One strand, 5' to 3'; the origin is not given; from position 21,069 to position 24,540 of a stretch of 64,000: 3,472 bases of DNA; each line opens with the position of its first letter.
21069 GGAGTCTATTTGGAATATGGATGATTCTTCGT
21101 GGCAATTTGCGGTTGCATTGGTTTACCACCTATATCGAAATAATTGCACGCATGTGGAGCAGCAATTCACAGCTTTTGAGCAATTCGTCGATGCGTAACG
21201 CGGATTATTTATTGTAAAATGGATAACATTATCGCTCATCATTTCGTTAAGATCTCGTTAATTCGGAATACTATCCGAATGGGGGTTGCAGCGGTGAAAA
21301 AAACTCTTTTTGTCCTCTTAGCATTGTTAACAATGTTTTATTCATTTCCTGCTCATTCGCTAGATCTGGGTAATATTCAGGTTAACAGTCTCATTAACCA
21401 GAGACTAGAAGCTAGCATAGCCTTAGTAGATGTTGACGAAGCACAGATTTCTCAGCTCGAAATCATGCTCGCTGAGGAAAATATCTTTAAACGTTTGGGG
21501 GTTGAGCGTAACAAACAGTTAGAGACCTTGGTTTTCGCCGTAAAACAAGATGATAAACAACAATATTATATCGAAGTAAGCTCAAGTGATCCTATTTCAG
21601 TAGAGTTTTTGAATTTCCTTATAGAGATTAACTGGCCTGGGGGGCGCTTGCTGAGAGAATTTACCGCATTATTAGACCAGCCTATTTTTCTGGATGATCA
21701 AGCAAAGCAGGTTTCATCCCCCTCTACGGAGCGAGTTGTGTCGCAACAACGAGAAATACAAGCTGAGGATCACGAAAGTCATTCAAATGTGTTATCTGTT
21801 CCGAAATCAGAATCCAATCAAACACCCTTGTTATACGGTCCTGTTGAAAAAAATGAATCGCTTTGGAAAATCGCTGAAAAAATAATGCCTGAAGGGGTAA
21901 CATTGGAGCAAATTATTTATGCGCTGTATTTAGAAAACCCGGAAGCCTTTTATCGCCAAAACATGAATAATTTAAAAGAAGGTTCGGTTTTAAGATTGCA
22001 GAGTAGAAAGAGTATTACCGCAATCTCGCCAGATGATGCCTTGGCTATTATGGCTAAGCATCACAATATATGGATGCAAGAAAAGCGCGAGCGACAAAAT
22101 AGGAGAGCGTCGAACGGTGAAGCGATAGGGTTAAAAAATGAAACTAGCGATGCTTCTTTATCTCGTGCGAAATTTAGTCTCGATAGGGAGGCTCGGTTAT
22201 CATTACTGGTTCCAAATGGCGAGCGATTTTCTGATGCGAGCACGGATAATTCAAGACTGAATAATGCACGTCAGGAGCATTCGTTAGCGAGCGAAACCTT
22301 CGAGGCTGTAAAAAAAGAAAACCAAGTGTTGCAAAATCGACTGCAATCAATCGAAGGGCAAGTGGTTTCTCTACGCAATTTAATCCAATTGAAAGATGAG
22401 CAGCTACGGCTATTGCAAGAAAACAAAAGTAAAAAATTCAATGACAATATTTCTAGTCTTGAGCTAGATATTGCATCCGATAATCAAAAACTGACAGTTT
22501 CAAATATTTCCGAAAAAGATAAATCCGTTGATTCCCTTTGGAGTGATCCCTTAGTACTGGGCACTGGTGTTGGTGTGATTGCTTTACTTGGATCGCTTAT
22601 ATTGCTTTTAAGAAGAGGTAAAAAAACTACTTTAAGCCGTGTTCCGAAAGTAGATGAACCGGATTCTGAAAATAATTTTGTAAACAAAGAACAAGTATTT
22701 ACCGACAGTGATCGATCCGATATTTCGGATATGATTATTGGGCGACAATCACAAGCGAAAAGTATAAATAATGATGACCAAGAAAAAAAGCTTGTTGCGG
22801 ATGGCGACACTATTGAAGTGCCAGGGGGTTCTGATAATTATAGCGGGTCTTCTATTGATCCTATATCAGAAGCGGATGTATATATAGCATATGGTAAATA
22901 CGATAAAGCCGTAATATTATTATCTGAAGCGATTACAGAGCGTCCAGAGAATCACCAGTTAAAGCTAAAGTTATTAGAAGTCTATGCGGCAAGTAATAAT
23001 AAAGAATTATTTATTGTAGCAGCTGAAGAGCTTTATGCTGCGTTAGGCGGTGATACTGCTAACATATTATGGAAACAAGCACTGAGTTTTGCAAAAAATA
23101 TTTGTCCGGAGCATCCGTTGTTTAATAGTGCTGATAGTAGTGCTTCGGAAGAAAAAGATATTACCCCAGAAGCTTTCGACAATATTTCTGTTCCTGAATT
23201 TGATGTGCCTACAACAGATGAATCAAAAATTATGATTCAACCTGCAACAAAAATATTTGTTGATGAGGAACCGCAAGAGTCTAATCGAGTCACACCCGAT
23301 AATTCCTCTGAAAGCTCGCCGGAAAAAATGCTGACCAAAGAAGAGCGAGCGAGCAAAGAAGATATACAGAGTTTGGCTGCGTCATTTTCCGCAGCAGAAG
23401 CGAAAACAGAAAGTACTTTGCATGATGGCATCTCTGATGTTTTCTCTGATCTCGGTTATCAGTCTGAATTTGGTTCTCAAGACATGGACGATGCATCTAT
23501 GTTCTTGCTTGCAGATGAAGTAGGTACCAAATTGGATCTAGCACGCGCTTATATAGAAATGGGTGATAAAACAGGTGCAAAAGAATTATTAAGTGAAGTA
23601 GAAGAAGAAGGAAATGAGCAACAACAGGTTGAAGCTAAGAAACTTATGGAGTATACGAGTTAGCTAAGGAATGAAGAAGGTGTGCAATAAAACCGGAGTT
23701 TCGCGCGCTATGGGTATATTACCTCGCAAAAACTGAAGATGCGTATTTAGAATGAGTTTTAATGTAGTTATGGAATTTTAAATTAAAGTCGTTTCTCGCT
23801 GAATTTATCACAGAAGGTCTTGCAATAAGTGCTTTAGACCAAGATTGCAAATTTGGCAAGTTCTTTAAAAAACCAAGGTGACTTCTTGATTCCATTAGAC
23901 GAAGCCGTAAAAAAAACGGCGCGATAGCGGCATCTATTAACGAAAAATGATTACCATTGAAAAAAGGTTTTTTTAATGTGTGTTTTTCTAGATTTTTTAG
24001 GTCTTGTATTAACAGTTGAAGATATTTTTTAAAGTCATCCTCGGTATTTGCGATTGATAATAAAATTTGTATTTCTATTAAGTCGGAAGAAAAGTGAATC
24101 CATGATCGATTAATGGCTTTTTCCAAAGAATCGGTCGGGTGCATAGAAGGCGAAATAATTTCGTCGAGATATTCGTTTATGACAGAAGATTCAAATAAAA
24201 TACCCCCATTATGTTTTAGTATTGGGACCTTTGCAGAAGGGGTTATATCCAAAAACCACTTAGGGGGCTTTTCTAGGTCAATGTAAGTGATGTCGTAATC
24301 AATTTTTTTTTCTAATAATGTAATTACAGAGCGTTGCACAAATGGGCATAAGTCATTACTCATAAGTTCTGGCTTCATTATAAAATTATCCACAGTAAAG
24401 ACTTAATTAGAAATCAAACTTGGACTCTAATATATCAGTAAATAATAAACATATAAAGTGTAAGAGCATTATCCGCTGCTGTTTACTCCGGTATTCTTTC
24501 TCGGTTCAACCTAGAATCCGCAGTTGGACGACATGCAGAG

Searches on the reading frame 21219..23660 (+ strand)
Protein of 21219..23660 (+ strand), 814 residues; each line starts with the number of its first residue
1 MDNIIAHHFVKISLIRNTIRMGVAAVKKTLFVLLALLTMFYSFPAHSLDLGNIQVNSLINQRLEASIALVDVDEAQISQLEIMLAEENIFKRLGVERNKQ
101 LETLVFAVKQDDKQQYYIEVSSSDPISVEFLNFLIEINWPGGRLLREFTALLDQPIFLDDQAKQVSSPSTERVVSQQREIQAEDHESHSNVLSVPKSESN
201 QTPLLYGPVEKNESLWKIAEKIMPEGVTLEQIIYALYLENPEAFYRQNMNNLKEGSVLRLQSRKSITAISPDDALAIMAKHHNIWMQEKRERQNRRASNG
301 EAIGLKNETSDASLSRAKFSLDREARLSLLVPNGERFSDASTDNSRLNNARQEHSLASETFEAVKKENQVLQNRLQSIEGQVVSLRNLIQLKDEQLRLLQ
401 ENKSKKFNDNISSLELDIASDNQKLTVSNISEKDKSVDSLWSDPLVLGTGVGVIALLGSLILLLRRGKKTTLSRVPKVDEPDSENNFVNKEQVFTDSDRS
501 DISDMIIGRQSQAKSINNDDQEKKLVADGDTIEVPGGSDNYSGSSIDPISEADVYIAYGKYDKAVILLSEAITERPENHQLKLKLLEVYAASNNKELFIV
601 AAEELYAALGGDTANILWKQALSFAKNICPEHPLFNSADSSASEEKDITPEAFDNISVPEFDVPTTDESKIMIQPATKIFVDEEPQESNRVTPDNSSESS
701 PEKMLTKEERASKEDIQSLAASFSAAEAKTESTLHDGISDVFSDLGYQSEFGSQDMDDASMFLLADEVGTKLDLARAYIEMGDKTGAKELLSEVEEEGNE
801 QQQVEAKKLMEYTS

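Call 29: search_protein_families(library=ncbifam, proteins=[window:21219-23660:+], max_evalue=0.00001)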
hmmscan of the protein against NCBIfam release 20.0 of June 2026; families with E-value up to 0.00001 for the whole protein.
window:21219-23660:+ (814 aa): 2 families
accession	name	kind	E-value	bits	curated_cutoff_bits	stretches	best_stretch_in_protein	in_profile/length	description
TIGR03504.1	FimV_Cterm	subfamily_domain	5.6e-20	71.1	30.65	1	770-811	1-42/44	FimV/HubP family polar landmark protein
TIGR03505.1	FimV_core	subfamily_domain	2.8e-18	65.5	43.45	1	213-284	1-73/74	FimV/HubP family polar landmark protein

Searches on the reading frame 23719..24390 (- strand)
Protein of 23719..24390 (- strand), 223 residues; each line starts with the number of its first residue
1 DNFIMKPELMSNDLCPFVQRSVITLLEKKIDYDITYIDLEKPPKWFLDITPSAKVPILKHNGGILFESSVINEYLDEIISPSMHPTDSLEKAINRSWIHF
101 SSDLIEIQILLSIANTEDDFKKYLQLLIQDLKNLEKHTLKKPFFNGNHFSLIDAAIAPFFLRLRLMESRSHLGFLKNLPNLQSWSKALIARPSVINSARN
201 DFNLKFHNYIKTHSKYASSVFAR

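Call 29: search_protein_families(library=ncbifam, proteins=[window:23719-24390:-], max_evalue=0.00001)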
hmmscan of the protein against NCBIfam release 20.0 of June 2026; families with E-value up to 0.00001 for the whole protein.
window:23719-24390:- (223 aa): 8 families
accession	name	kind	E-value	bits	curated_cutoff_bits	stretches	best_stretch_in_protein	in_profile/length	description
NF007016.1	PRK09481.1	equivalog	2.9e-13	49.7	314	1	9-166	13-171/209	stringent starvation protein SspA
NF011693.0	PRK15113.1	equivalog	6e-10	39.1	150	1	15-108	16-117/214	glutathione transferase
TIGR00862.1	O-ClC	subfamily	2.6e-09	37.2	358.95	1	14-135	18-136/236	intracellular chloride channel protein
TIGR01262.1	maiA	equivalog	3.1e-09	36.8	171.05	1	21-197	14-202/211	maleylacetoacetate isomerase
NF007831.0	PRK10542.1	equivalog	4.2e-08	33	198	1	21-197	14-194/201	glutathione transferase GstA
NF007682.0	PRK10357.1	equivalog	5.3e-08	32.6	181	1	12-91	6-87/202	glutathione S-transferase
NF008731.0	PRK11752.1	equivalog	2e-07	30.6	325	0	130-198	186-256/287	glutathione-dependent disulfide-bond oxidoreductase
NF050814.1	FtsZBindFzlA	equivalog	3.1e-06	27.1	300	0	13-100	11-103/228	FtsZ-binding protein FzlA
